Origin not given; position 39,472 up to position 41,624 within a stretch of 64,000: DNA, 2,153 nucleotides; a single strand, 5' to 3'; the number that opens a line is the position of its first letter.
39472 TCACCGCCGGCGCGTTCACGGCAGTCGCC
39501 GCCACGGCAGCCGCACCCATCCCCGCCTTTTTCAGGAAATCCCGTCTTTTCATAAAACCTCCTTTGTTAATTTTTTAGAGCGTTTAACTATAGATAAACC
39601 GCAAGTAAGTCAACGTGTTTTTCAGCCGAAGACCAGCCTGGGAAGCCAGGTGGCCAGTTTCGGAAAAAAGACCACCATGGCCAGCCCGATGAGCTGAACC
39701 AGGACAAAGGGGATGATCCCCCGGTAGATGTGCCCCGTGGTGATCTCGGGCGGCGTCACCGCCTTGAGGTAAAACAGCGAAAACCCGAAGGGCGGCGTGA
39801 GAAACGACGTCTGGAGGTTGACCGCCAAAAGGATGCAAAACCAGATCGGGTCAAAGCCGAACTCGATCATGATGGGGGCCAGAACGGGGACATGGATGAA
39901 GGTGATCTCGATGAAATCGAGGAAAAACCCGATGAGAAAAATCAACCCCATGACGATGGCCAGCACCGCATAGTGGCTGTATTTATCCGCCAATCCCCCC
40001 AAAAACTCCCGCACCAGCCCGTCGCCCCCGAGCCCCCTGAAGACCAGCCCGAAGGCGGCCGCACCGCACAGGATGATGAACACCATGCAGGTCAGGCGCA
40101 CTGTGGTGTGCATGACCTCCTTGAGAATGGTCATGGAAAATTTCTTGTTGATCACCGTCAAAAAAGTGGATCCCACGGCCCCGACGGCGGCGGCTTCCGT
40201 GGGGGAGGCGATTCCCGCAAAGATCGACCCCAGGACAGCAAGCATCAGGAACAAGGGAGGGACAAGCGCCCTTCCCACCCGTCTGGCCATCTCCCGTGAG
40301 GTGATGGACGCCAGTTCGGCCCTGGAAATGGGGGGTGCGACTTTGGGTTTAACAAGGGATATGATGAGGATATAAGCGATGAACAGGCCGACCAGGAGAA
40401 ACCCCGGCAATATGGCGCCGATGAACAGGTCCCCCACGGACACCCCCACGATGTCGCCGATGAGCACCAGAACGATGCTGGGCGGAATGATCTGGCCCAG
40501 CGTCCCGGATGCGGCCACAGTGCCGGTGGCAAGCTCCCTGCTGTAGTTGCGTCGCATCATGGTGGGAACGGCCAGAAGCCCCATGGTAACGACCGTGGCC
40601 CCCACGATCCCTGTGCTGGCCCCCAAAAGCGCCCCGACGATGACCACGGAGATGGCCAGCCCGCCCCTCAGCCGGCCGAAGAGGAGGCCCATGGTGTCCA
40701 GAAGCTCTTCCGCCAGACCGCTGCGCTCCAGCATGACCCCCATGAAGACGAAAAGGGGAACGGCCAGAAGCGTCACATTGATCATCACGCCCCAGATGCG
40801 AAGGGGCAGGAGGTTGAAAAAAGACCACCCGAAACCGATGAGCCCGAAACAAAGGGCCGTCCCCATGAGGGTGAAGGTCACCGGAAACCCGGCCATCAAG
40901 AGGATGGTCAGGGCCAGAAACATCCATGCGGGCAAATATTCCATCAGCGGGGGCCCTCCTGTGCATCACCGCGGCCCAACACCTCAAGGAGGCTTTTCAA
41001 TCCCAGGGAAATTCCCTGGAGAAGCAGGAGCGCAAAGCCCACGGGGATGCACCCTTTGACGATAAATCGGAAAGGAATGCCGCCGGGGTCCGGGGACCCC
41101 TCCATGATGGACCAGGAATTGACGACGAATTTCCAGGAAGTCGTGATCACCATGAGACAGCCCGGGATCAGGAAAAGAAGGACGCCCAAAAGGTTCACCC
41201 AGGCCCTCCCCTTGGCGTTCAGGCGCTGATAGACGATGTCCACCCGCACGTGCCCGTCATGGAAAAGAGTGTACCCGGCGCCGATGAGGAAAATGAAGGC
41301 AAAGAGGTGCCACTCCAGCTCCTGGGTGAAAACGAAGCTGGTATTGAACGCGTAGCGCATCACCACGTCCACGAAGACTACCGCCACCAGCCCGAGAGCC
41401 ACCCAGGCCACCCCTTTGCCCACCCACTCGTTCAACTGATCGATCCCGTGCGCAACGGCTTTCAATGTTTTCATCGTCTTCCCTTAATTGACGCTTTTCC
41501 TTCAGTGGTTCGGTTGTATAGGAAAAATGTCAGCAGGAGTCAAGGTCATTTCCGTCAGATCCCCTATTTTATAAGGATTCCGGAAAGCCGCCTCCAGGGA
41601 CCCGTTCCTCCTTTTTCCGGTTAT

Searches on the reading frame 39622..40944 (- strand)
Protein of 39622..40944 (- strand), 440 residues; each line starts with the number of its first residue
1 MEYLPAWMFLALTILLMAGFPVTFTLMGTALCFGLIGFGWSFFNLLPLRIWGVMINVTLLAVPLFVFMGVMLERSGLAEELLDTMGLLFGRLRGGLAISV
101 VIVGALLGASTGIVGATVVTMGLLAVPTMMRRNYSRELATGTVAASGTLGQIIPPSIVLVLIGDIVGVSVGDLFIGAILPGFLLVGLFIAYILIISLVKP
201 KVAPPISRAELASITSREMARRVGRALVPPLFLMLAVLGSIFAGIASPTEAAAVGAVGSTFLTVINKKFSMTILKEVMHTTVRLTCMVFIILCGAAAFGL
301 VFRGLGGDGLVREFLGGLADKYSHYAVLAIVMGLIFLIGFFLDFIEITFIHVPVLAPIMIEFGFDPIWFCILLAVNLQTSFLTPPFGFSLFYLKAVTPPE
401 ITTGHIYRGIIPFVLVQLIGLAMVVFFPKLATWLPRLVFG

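Call 49: search_protein_families(library=pfam, proteins=[window:39622-40944:-], max_evalue=0.0001)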
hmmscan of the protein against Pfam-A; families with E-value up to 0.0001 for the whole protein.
window:39622-40944:- (440 aa): 1 family
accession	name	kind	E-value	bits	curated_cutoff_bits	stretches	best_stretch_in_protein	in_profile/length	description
PF06808.19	DctM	-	1.9e-81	274.5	23.8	1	10-430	2-413/413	Tripartite ATP-independent periplasmic transporter, DctM component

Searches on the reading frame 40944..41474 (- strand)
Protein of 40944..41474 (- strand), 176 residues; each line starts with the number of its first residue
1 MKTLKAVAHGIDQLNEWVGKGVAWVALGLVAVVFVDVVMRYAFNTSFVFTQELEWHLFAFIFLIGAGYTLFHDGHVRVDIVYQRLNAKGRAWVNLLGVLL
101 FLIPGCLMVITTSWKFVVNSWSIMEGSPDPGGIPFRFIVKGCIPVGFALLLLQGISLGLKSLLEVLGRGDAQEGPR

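Call 49: search_protein_families(library=pfam, proteins=[window:40944-41474:-], max_evalue=0.0001)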
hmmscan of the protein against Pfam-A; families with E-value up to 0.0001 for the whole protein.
window:40944-41474:- (176 aa): 1 family
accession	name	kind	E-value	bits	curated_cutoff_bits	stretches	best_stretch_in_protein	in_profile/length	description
PF04290.18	DctQ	-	1.6e-23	83.5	28.3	1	29-155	1-123/132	Tripartite ATP-independent periplasmic transporters, DctQ component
